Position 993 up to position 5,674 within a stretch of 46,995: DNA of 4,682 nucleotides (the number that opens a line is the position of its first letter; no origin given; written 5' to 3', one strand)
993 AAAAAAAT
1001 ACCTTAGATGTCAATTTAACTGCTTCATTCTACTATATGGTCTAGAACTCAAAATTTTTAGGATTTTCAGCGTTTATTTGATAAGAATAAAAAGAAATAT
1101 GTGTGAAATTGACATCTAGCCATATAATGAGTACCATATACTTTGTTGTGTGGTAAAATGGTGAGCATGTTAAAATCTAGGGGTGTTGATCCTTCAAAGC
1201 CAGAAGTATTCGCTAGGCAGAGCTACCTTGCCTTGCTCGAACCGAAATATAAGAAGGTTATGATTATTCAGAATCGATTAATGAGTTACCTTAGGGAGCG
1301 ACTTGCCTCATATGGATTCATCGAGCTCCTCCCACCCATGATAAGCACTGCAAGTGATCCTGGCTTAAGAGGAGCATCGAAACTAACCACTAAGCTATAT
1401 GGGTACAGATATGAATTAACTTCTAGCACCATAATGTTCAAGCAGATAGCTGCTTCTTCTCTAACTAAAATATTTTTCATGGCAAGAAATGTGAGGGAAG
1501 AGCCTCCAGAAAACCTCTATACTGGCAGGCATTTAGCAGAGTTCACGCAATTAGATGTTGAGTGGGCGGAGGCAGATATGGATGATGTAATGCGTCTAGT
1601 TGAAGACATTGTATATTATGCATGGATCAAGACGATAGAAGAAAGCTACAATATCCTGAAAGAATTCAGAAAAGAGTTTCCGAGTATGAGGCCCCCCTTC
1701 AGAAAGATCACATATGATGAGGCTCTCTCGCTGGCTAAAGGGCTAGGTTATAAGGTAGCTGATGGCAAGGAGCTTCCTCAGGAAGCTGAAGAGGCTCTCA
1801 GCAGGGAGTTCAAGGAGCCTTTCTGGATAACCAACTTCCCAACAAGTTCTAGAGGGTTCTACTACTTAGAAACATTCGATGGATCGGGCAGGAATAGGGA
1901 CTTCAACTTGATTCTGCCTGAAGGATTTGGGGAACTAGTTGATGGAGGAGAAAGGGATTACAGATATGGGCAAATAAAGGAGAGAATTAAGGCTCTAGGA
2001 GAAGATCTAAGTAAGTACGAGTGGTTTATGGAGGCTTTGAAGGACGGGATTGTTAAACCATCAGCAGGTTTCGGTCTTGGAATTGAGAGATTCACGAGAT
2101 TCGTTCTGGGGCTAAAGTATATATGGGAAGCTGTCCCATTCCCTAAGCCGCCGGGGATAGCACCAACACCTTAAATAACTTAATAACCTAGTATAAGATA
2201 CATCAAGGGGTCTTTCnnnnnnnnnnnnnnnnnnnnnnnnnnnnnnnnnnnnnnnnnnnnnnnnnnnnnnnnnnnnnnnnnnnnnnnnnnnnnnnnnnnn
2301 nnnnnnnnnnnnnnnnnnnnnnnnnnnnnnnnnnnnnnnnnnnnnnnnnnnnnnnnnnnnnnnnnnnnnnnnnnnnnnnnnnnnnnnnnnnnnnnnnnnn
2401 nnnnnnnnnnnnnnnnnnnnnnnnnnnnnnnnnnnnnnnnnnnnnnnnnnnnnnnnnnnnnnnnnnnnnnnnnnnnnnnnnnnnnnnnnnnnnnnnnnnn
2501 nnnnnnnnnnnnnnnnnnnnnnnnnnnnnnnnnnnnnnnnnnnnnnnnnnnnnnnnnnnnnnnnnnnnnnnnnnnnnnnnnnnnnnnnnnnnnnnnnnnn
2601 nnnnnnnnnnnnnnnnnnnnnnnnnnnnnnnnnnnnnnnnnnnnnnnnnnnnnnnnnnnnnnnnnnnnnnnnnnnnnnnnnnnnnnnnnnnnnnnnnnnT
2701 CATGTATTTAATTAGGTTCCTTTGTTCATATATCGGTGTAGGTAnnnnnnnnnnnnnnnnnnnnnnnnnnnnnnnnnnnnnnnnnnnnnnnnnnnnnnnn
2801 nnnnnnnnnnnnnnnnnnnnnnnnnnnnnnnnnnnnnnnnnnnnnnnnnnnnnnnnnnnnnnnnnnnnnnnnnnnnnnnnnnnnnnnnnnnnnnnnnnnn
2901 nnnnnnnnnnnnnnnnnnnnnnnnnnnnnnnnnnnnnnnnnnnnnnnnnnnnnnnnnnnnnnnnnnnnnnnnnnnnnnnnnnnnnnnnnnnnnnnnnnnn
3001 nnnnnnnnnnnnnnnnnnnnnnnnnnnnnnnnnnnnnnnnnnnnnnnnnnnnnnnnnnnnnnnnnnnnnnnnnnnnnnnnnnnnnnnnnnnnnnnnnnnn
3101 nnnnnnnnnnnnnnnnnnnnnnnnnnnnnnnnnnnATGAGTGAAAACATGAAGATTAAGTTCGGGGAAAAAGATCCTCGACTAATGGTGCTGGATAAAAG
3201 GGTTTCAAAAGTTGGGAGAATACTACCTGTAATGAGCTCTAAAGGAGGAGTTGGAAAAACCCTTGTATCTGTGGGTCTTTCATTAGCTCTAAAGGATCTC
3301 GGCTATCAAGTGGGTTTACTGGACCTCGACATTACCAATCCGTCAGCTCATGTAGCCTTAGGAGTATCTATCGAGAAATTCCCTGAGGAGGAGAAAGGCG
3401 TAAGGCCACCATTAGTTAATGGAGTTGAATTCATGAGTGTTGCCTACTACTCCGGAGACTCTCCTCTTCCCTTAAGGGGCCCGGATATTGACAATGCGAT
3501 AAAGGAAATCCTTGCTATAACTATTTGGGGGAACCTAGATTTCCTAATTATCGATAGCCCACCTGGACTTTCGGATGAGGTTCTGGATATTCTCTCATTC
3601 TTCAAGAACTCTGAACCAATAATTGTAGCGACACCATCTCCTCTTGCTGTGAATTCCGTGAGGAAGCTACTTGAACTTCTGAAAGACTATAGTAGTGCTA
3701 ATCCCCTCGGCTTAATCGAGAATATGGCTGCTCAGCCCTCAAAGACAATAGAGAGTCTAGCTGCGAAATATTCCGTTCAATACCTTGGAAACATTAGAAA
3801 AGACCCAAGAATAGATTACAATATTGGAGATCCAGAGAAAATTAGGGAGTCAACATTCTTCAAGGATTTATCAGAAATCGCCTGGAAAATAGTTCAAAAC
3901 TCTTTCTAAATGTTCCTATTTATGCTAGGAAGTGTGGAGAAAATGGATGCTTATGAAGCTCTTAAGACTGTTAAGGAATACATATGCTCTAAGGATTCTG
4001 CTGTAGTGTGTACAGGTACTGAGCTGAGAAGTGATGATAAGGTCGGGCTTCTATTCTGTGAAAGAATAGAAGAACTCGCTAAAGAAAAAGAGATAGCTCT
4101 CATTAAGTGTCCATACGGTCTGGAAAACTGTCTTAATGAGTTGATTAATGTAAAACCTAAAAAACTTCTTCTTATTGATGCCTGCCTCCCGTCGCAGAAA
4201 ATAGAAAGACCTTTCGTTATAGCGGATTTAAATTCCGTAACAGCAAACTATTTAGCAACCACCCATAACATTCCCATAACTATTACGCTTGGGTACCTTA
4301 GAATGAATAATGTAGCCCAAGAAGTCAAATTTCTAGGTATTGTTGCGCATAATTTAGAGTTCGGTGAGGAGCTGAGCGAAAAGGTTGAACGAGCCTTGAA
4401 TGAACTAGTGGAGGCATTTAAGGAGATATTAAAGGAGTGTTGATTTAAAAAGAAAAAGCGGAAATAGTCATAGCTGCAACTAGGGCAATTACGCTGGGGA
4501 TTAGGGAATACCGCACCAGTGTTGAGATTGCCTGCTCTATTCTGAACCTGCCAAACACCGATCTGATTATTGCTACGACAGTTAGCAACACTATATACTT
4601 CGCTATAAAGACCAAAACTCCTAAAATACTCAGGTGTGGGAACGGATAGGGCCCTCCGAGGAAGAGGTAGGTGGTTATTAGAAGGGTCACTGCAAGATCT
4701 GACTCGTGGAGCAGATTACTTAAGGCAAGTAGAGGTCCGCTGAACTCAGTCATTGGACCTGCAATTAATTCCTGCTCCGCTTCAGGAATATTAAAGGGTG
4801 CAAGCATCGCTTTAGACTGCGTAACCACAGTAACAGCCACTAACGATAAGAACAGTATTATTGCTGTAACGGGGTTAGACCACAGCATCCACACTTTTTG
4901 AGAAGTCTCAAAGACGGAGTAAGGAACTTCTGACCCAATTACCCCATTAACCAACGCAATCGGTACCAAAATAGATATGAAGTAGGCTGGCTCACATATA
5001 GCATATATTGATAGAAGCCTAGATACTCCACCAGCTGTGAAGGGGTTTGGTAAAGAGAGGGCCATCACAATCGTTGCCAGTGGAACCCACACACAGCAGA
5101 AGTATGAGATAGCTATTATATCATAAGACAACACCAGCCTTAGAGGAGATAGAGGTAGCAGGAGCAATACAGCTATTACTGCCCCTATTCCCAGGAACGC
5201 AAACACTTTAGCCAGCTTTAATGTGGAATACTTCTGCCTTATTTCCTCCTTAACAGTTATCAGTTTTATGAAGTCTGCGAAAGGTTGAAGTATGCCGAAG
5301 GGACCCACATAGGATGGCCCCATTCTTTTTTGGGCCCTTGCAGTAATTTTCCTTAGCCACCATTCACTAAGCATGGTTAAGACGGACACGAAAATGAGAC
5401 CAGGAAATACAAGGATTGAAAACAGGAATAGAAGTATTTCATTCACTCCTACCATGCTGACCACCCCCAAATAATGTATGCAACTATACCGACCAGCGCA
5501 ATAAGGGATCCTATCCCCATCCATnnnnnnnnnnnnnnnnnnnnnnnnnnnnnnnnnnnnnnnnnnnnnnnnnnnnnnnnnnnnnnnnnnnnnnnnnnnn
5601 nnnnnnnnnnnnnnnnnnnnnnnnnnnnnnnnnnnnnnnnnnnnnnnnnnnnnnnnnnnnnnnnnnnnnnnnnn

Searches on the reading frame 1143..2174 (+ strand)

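Call 43: search_protein_families(library=pfam, proteins=[window:1143-2174:+], max_evalue=0.00001)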
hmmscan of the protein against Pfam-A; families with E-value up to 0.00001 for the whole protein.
window:1143-2174:+ (343 aa): 1 family
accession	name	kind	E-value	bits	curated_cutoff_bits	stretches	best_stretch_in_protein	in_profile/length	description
PF00152.25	tRNA-synt_2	-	7.7e-53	180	25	1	21-335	3-306/308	tRNA synthetases class II (D, K and N)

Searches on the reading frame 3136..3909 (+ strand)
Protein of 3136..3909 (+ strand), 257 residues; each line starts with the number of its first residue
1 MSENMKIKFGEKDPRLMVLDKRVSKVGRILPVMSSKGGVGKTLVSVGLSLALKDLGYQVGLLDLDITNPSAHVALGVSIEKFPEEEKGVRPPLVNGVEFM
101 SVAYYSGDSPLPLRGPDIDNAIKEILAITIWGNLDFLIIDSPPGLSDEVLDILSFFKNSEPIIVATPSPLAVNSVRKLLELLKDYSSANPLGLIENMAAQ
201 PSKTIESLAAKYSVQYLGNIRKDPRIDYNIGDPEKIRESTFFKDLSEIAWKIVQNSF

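Call 54: search_protein_families(library=pfam, proteins=[window:3136-3909:+], max_evalue=0.001)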
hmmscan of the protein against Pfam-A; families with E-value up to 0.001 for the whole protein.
window:3136-3909:+ (257 aa): 4 families
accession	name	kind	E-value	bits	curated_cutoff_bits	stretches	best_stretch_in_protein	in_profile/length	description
PF10609.15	ParA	-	1.4e-47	162.7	27.1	1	26-226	2-215/246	NUBPL iron-transfer P-loop NTPase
PF13614.12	AAA_31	-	2.7e-11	44.2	27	1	28-69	2-43/177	AAA domain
PF01656.29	CbiA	-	7.8e-11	42.5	25.4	1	32-226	3-115/125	CobQ/CobB/MinD/ParA nucleotide binding domain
PF09140.17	MipZ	-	0.00013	21.8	20.7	1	32-142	5-108/262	ATPase MipZ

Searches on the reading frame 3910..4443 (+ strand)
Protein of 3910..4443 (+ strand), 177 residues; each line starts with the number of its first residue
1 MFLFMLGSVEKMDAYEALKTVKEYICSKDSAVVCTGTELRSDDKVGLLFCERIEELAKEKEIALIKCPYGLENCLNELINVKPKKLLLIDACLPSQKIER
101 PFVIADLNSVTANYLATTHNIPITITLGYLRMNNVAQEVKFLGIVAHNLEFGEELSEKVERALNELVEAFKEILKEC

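Call 54: search_protein_families(library=pfam, proteins=[window:3910-4443:+], max_evalue=0.001)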
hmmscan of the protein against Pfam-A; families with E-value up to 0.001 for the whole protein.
window:3910-4443:+ (177 aa): 1 family
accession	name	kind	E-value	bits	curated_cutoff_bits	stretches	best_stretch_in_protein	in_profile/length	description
PF01750.23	HycI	-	6.9e-07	29.6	23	1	62-169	17-126/130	Hydrogenase maturation protease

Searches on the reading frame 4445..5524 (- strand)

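Call 6: search_protein_families(library=pfam, proteins=[window:4445-5524:-], max_evalue=0.01)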
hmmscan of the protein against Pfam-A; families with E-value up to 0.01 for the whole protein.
window:4445-5524:- (359 aa): 1 family
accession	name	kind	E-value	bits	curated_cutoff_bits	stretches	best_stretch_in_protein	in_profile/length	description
PF00146.26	NADHdh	-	9.4e-54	183.2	27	1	43-350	7-296/298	NADH dehydrogenase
